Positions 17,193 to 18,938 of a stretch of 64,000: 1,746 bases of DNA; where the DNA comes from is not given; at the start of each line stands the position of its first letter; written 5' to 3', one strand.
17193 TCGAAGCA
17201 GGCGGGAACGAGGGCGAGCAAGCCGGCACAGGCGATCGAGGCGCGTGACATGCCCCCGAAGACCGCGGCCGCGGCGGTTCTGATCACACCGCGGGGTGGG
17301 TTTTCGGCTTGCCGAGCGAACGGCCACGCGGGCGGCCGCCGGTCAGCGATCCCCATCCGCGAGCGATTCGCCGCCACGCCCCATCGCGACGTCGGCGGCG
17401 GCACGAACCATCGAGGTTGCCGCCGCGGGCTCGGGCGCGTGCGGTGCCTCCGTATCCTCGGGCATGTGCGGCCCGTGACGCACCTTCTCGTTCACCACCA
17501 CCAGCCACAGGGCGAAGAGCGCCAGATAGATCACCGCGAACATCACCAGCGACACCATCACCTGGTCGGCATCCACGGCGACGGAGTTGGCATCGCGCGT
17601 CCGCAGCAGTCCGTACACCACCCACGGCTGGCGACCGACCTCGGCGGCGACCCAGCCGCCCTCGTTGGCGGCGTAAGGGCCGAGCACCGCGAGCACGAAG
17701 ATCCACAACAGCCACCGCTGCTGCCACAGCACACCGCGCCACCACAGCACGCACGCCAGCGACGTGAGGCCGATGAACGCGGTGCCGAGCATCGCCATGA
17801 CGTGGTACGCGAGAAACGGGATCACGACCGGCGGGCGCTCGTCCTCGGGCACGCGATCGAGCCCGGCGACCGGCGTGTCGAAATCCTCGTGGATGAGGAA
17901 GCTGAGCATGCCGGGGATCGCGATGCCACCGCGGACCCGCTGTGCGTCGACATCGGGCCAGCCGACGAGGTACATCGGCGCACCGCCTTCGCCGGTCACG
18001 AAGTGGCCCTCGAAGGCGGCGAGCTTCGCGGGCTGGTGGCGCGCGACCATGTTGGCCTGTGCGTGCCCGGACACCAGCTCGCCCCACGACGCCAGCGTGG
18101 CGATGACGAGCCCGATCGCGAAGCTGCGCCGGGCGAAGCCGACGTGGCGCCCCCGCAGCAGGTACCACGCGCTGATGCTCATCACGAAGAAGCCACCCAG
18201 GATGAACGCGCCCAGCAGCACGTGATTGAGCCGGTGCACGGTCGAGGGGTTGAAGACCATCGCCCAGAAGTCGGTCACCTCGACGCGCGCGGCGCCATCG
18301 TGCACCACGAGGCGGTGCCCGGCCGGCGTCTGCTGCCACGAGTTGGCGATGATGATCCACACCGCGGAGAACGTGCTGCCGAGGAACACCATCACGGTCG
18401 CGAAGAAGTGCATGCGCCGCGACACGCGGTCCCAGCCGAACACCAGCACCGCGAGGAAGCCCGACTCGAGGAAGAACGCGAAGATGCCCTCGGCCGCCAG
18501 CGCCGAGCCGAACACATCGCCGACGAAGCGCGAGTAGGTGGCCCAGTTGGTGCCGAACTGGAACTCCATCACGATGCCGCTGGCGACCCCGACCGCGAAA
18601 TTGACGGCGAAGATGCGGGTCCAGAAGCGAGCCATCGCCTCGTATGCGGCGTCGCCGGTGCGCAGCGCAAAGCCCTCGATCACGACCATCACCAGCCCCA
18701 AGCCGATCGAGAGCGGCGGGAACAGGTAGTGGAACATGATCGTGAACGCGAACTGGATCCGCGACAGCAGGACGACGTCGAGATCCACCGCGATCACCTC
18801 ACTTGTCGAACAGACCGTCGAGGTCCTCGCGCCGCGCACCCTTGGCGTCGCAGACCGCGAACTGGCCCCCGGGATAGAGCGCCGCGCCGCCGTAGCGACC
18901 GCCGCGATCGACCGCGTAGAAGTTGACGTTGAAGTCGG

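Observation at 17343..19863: cydA without a cydB, 10 nt downstream of a Tat-exported Ntn asparaginase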

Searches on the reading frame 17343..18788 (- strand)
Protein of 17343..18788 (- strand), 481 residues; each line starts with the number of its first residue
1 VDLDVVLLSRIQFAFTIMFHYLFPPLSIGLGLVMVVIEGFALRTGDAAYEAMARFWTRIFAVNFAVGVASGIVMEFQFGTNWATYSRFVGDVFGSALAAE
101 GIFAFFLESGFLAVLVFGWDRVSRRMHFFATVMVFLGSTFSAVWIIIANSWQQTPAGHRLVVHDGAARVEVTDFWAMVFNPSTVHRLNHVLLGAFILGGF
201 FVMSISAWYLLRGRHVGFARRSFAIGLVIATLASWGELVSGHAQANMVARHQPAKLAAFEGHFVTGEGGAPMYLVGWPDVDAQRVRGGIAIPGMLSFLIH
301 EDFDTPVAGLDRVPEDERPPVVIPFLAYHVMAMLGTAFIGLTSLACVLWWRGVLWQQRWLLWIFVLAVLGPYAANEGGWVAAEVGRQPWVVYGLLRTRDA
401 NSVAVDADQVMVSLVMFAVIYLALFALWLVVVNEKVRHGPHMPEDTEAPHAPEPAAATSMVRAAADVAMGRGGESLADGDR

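Call 4: search_protein_families(library=pfam, proteins=[window:17343-18788:-], max_evalue=0.01)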
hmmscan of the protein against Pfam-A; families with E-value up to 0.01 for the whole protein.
window:17343-18788:- (481 aa): 1 family
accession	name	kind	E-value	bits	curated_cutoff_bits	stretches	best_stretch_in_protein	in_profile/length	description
PF01654.22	Cyt_bd_oxida_I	-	3.6e-164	546.7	26.2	1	8-440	1-418/418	Cytochrome bd terminal oxidase subunit I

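Call 5: find_homologous_proteins(query=window:17343-18788:-)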
Query window:17343-18788:- (481 aa): 8000 proteins with E <= 0.001 among 8000 candidates; the best 120 are listed.
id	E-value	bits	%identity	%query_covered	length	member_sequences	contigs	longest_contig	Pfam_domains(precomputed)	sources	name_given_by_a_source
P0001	0.0e+0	1062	99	100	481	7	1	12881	PF01654.23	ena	-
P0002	2.0e-248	843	79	100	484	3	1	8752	PF01654.23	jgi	jgi:cytochrome d ubiquinol oxidase subunit I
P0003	3.2e-248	843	79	100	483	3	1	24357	PF01654.23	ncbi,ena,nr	ncbi:MAG: cytochrome ubiquinol oxidase subunit I [Nannocystaceae bacterium]|nr:cytochrome ubiquinol 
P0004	5.5e-240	815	76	99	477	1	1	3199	PF01654.23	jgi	jgi:cytochrome d ubiquinol oxidase subunit I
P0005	2.7e-236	803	73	100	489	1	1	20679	PF01654.23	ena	-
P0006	1.0e-235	801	74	99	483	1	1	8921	PF01654.23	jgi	jgi:cytochrome d ubiquinol oxidase subunit I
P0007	7.6e-235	798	77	99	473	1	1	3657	PF01654.23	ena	-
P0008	7.9e-235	798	75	100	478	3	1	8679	PF01654.23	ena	-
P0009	1.6e-232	791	74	100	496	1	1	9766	PF01654.23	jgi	jgi:cytochrome d ubiquinol oxidase subunit I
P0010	5.9e-232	789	76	99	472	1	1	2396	PF01654.23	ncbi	-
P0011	4.7e-231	786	77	95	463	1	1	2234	PF01654.23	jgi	jgi:cytochrome d ubiquinol oxidase subunit I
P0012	1.1e-230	785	74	99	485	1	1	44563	PF01654.23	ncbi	-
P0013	1.7e-230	784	76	92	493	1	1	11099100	PF01654.23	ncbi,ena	-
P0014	3.0e-230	783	72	100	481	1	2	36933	PF01654.23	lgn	-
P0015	7.8e-229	779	75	93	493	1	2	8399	PF01654.23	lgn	-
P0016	1.7e-228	777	74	93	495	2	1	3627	PF01654.23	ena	-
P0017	1.9e-228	777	73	99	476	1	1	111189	PF01654.23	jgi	-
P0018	4.4e-228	776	73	99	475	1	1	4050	PF01654.23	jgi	-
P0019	4.4e-228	776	73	100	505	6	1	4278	PF01654.23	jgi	jgi:cytochrome bd ubiquinol oxidase subunit I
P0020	6.4e-228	776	72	100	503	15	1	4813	PF01654.23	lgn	-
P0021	8.1e-228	775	73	99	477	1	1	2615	PF01654.23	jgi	jgi:cytochrome bd ubiquinol oxidase subunit I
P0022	1.4e-227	774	75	95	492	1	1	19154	PF01654.23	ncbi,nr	ncbi:MAG: cytochrome ubiquinol oxidase subunit I [Myxococcales bacterium]|nr:cytochrome ubiquinol ox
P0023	1.7e-227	774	74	95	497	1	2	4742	PF01654.23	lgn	-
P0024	5.8e-227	772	72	99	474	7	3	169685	PF01654.23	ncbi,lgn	-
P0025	2.3e-226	770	71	100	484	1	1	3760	PF01654.23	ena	-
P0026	6.4e-226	769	72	99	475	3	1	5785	PF01654.23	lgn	-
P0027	6.9e-226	769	72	98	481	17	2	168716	PF01654.23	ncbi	ncbi:MAG: cytochrome ubiquinol oxidase subunit I [Nannocystales bacterium]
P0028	1.0e-225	768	76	93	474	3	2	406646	PF01654.23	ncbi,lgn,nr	ncbi:MAG: cytochrome ubiquinol oxidase subunit I [Nannocystaceae bacterium]|nr:cytochrome ubiquinol 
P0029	1.3e-225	768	70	100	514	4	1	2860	PF01654.23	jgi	jgi:cytochrome d ubiquinol oxidase subunit I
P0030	1.4e-225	768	73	94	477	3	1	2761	PF01654.23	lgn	-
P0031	2.2e-225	767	74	96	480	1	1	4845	PF01654.23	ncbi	-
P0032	1.3e-224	765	72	99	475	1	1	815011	PF01654.23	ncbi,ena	-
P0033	1.4e-224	765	71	100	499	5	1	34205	PF01654.23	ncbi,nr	ncbi:MAG: cytochrome ubiquinol oxidase subunit I [Myxococcales bacterium]|nr:cytochrome ubiquinol ox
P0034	2.1e-224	764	73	94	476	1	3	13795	PF01654.23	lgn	-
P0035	2.5e-224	764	73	93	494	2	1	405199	PF01654.23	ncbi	-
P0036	2.6e-224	764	72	99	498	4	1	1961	PF01654.23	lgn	-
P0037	4.4e-224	763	74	93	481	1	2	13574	PF01654.23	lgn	-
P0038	1.1e-223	762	74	92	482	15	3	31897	PF01654.23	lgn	-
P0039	1.2e-223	762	74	92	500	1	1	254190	PF01654.23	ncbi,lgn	ncbi:MAG: cytochrome ubiquinol oxidase subunit I [Myxococcota bacterium]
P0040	1.4e-223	761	75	92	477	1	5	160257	PF01654.23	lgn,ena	-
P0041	1.8e-223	761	70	100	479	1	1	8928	PF01654.23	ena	-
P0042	8.8e-223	759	71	100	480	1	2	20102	PF01654.23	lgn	-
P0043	2.7e-222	757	72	94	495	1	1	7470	PF01654.23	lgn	-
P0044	1.6e-221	755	71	98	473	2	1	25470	PF01654.23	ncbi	ncbi:MAG: cytochrome ubiquinol oxidase subunit I [Myxococcota bacterium]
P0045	2.6e-221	754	71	99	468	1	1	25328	PF01654.23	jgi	-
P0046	2.7e-221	754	74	92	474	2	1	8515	PF01654.23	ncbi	-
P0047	1.7e-220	751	71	98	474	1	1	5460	PF01654.23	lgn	-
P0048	4.8e-219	746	75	91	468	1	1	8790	PF01654.23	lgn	-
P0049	7.2e-219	746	72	99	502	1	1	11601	PF01654.23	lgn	-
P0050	8.1e-217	739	70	99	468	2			PF01654.23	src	-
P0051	9.1e-217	739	69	100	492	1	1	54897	PF01654.23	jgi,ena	-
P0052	2.4e-215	734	68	99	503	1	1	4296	PF01654.23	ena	-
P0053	1.0e-214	732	69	97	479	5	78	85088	PF01654.23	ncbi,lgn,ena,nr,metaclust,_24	ncbi:MAG TPA: cytochrome ubiquinol oxidase subunit I [Polyangiaceae bacterium LLY-WYZ-15_(1-7)]|nr:c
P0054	4.2e-214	730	68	99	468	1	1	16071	PF01654.23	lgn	-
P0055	9.3e-214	729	67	100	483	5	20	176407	PF01654.23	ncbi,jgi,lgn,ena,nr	ncbi:MAG: cytochrome ubiquinol oxidase subunit I [Sandaracinus sp.]|nr:cytochrome ubiquinol oxidase 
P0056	1.0e-212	725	71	93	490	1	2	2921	PF01654.23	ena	-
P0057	5.1e-212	723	67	97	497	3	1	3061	PF01654.23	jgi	-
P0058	6.9e-212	723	67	100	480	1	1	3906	PF01654.23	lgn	-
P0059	2.1e-211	721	67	97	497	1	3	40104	PF01654.23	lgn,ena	-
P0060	8.6e-211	719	71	92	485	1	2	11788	PF01654.23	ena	-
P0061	2.5e-210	718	71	92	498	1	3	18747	PF01654.23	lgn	-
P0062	1.6e-207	708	70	91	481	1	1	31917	PF01654.23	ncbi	-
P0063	1.8e-207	708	70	93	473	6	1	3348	PF01654.23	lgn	-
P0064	2.7e-207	708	66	99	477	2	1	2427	PF01654.23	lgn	-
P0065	5.7e-207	706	68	94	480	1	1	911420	PF01654.23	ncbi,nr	ncbi:MAG: cytochrome ubiquinol oxidase subunit I [Sandaracinaceae bacterium]|nr:cytochrome ubiquinol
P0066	7.8e-207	706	65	100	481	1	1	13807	PF01654.23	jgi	jgi:cytochrome d ubiquinol oxidase subunit I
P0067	1.1e-206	705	66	99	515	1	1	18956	PF01654.23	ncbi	-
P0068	2.7e-206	704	68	100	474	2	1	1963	PF01654.23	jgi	jgi:cytochrome bd ubiquinol oxidase subunit I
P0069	1.2e-205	702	70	92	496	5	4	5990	PF01654.23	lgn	-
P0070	1.7e-205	702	70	93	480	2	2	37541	PF01654.23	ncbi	ncbi:MAG: cytochrome ubiquinol oxidase subunit I [Acidobacteriota bacterium]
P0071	2.0e-205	701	66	97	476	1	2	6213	PF01654.23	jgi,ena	-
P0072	2.3e-205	701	67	98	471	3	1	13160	PF01654.23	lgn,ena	-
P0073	5.4e-205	700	68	97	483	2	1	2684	PF01654.23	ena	-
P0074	6.1e-205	700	69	92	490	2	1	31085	PF01654.23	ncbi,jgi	jgi:cytochrome d ubiquinol oxidase subunit I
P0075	7.0e-205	700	66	97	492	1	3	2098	PF01654.23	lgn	-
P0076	7.3e-205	700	64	100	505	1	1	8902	PF01654.23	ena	-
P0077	7.4e-205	700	68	97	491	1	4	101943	PF01654.23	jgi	jgi:cytochrome d ubiquinol oxidase subunit I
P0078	2.7e-204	698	66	100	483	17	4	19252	PF01654.23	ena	-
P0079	3.0e-204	698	64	99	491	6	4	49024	PF01654.23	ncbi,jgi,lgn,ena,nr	ncbi:MAG: cytochrome ubiquinol oxidase subunit I [Myxococcota bacterium]|jgi:cytochrome d ubiquinol 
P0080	3.9e-204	697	68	95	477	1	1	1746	PF01654.23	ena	-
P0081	1.0e-203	696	69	92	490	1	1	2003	PF01654.23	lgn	-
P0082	2.8e-203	694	66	100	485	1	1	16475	PF01654.23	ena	-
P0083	2.9e-203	694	64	100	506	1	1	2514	PF01654.23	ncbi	-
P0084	6.9e-203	693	66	98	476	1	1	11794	PF01654.23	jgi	-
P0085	7.9e-203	693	66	99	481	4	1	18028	PF01654.23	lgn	-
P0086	1.1e-202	692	66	97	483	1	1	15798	PF01654.23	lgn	-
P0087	1.3e-202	692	68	95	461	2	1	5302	PF01654.23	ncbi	-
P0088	1.9e-202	692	70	92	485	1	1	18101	PF01654.23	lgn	-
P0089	2.4e-202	691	65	100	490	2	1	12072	PF01654.23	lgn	-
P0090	4.7e-202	690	70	93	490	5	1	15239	PF01654.23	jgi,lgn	-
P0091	4.7e-202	690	66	97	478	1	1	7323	PF01654.23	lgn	-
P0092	5.4e-202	690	67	94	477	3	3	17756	PF01654.23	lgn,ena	-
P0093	5.5e-202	690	65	99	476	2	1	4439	PF01654.23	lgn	-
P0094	6.2e-202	690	66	99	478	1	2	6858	PF01654.23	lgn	-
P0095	9.2e-202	689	63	100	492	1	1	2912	PF01654.23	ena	-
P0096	1.6e-201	689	68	93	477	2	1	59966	PF01654.23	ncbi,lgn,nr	ncbi:MAG: cytochrome ubiquinol oxidase subunit I [Ignavibacteriae bacterium]|nr:cytochrome ubiquinol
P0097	1.7e-201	688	68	92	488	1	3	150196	PF01654.23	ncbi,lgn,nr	ncbi:MAG: cytochrome ubiquinol oxidase subunit I [Sandaracinaceae bacterium]|nr:cytochrome ubiquinol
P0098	2.0e-201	688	69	93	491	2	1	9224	PF01654.23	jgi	jgi:cytochrome d ubiquinol oxidase subunit I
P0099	2.2e-201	688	69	91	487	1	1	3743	PF01654.23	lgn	-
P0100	2.8e-201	688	68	98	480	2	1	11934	PF01654.23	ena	-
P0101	3.0e-201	688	63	99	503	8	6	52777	PF01654.23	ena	-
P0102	3.5e-201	687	67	92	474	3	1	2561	PF01654.23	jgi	jgi:cytochrome d ubiquinol oxidase subunit I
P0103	3.8e-201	687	67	100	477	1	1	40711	PF01654.23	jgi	-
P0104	4.2e-201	687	65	99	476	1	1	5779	PF01654.23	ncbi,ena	-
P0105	6.7e-201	686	67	93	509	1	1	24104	PF01654.23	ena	-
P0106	7.6e-201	686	64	99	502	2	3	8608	PF01654.23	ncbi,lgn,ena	-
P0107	9.8e-201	686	65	99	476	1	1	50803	PF01654.23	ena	-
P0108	1.2e-200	686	64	100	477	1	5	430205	PF01654.23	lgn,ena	-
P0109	1.2e-200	686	65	99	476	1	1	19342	PF01654.23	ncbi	-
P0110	1.6e-200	685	64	99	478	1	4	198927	PF01654.23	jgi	jgi:cytochrome d ubiquinol oxidase subunit I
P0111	1.7e-200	685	64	98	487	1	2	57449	PF01654.23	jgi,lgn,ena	-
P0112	1.9e-200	685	65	97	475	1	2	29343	PF01654.23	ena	-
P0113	2.1e-200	685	65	97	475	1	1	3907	PF01654.23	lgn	-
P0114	2.4e-200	685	65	96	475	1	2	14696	PF01654.23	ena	-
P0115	2.4e-200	685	66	93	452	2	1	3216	PF01654.23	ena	-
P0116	2.5e-200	685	65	100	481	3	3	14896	PF01654.23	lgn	-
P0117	2.9e-200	684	63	98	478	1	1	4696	PF01654.23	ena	-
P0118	3.3e-200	684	64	99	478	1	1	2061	PF01654.23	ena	-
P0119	3.8e-200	684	64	100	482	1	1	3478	PF01654.23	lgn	-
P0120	4.1e-200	684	65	99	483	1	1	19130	PF01654.23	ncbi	ncbi:MAG: cytochrome ubiquinol oxidase subunit I [Myxococcota bacterium]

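Call 7: find_encoding_contigs(protein=P0013, flank=8000, max_places=3)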
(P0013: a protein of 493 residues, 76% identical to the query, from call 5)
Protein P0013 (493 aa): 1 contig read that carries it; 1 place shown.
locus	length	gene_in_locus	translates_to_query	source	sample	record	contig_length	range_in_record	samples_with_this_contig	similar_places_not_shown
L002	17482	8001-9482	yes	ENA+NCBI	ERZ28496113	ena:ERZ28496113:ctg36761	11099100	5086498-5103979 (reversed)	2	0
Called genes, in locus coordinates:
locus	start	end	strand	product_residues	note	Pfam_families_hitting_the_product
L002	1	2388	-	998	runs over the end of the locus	PF00069:Pkinase, PF07714:PK_Tyr_Ser-Thr, PF07719:TPR_2 (faint), PF13432:TPR_16 (faint), PF14559:TPR_19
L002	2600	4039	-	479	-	-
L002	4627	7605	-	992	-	PF00069:Pkinase, PF07714:PK_Tyr_Ser-Thr, PF13424:TPR_12, PF13424:TPR_12, PF13374:TPR_10, PF13424:TPR_12, PF24885:TPR_NPHP3, PF13424:TPR_12, +13 more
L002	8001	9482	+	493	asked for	PF01654:Cyt_bd_oxida_I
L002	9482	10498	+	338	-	PF02322:Cyt_bd_oxida_II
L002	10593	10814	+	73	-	PF04024:PspC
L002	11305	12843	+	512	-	-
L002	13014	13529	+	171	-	-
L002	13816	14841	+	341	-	PF14525:AraC_binding_2, PF00165:HTH_AraC (faint), PF12833:HTH_18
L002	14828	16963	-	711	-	PF00884:Sulfatase, PF16347:SGSH_C (faint)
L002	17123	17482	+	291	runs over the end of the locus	PF13593:SBF_like, PF01758:SBF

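Call 8: find_encoding_contigs(protein=P0003, flank=8000, max_places=3)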
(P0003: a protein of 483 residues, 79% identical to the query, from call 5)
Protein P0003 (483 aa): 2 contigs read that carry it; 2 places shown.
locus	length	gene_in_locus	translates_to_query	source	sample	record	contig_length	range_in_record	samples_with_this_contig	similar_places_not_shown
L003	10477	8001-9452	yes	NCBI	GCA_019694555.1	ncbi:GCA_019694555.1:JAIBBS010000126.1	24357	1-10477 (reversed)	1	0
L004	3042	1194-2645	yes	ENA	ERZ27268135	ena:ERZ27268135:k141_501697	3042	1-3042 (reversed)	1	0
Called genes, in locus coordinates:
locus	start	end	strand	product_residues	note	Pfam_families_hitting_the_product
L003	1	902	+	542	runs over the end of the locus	-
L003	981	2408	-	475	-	PF01082:Cu2_monooxygen, PF03712:Cu2_monoox_C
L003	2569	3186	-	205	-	PF00903:Glyoxalase, PF18029:Glyoxalase_6 (weak), PF22656:At5g48480-like_N (weak)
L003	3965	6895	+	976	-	PF00069:Pkinase, PF07714:PK_Tyr_Ser-Thr, PF17874:TPR_MalT (weak), PF13424:TPR_12, PF13374:TPR_10 (weak), PF13424:TPR_12, PF13424:TPR_12, PF13424:TPR_12, +4 more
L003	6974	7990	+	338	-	PF01112:Asparaginase_2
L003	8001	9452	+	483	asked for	PF01654:Cyt_bd_oxida_I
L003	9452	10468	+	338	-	PF02322:Cyt_bd_oxida_II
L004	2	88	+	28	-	?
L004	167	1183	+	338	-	PF01112:Asparaginase_2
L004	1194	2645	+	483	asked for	PF01654:Cyt_bd_oxida_I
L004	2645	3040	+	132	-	?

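Call 9: find_encoding_contigs(protein=P0001, flank=8000, max_places=3)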
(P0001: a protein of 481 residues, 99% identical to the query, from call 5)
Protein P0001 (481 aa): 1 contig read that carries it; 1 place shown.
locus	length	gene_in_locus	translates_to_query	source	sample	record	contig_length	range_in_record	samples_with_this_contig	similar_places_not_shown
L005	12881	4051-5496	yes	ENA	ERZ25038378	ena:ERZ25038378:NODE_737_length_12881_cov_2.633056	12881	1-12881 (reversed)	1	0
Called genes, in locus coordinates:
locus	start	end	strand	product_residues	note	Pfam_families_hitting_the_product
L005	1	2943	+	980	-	?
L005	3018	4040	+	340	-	PF01112:Asparaginase_2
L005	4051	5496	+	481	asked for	PF01654:Cyt_bd_oxida_I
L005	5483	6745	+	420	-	-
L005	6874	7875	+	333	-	PF00781:DAGK_cat, PF19279:YegS_C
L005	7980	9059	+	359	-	-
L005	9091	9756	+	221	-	-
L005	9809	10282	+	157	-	PF00583:Acetyltransf_1, PF13508:Acetyltransf_7, PF13673:Acetyltransf_10 (weak)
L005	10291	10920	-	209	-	-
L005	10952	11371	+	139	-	-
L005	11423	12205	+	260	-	PF13460:NAD_binding_10 (weak)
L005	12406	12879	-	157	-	?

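Call 13: find_encoding_contigs(protein=P0002, flank=8000, max_places=2)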
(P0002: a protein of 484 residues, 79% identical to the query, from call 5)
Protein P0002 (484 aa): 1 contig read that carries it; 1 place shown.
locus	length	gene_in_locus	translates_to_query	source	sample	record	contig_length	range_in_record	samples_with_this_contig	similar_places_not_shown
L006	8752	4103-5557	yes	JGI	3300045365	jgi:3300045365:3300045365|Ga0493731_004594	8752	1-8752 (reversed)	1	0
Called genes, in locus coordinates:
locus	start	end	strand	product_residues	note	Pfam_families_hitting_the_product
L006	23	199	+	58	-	-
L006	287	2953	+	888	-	PF00069:Pkinase, PF07714:PK_Tyr_Ser-Thr, PF00515:TPR_1 (faint), PF17874:TPR_MalT (weak), PF13424:TPR_12, PF17874:TPR_MalT, PF13374:TPR_10 (weak), PF13424:TPR_12, +4 more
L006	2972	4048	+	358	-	PF01112:Asparaginase_2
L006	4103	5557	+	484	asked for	PF01654:Cyt_bd_oxida_I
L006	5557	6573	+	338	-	PF02322:Cyt_bd_oxida_II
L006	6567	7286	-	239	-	-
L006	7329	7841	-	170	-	-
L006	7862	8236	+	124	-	-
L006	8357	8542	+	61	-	-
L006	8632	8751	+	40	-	?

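Call 14: find_encoding_contigs(protein=P0012, flank=8000, max_places=2)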
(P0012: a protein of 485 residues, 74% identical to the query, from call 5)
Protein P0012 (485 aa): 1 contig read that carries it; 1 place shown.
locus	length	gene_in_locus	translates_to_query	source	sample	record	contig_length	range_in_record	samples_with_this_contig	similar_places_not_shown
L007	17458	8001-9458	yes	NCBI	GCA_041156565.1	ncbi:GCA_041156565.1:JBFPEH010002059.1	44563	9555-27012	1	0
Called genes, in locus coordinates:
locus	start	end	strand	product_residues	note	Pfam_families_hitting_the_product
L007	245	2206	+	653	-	-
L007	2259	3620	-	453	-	-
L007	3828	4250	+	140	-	-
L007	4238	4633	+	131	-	-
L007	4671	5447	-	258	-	PF03099:BPL_LplA_LipB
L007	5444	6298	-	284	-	PF02749:QRPTase_N, PF01729:QRPTase_C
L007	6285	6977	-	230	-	PF12710:HAD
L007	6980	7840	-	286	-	PF02517:Rce1-like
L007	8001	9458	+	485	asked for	PF01654:Cyt_bd_oxida_I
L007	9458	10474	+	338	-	PF02322:Cyt_bd_oxida_II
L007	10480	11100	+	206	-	PF04973:NMN_transporter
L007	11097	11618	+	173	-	PF13521:AAA_28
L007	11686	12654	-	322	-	PF00126:HTH_1, PF03466:LysR_substrate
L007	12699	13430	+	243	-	PF00106:adh_short, PF08659:KR, PF23441:SDR, PF13561:adh_short_C2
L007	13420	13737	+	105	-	PF07045:DUF1330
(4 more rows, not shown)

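Call 15: find_encoding_contigs(protein=P0005, flank=8000, max_places=2)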
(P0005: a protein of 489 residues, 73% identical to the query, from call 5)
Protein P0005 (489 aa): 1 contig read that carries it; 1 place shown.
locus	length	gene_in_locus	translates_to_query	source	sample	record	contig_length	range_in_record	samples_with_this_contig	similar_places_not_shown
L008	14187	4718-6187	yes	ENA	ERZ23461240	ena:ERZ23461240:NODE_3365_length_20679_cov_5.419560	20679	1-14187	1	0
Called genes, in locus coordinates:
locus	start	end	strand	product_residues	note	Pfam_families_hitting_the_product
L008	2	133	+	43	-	?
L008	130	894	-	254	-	PF03099:BPL_LplA_LipB, PF16917:BPL_LplA_LipB_2 (weak)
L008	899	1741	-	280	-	PF02749:QRPTase_N, PF01729:QRPTase_C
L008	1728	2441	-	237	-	PF12710:HAD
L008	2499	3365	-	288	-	PF02517:Rce1-like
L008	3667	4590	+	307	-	PF00753:Lactamase_B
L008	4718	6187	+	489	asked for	PF01654:Cyt_bd_oxida_I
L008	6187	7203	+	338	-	PF02322:Cyt_bd_oxida_II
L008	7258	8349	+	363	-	PF13579:Glyco_trans_4_4 (weak), PF00534:Glycos_transf_1, PF13692:Glyco_trans_1_4, PF13524:Glyco_trans_1_2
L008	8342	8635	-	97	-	-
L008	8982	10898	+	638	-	PF01807:Zn_ribbon_DnaG, PF08275:DNAG_N, PF01751:Toprim, PF13155:Toprim_2, PF13362:Toprim_3, PF13662:Toprim_4, PF10410:DnaB_bind (faint)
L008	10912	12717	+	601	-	PF03979:Sigma70_r1_1, PF00140:Sigma70_r1_2, PF04546:Sigma70_ner, PF04542:Sigma70_r2, PF04539:Sigma70_r3, PF04545:Sigma70_r4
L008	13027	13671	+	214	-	-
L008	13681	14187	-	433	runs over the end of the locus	PF01244:Peptidase_M19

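Call 16: find_encoding_contigs(protein=P0028, flank=8000, max_places=2)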
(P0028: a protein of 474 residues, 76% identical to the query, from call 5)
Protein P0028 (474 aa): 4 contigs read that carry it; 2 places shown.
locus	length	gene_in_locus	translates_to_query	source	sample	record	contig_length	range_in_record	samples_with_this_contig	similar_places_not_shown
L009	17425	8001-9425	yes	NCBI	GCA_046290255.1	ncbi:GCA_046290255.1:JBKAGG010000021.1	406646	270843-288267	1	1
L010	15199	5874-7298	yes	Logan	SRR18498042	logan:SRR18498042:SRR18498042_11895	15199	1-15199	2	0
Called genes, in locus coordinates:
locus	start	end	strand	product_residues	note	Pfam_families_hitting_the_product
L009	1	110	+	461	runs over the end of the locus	-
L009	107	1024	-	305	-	PF03547:Mem_trans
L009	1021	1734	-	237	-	PF00413:Peptidase_M10 (weak)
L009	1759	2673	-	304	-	PF02219:MTHFR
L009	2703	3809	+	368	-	PF04389:Peptidase_M28, PF01546:Peptidase_M20 (faint)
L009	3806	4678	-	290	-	-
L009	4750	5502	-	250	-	PF03099:BPL_LplA_LipB, PF02237:BPL_C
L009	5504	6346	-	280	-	PF02749:QRPTase_N, PF01729:QRPTase_C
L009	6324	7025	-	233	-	PF12710:HAD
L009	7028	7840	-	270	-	PF02517:Rce1-like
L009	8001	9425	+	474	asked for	PF01654:Cyt_bd_oxida_I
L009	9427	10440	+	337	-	PF02322:Cyt_bd_oxida_II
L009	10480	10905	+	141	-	PF01903:CbiX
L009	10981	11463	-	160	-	PF00300:His_Phos_1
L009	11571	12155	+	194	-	PF04973:NMN_transporter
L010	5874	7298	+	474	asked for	PF01654:Cyt_bd_oxida_I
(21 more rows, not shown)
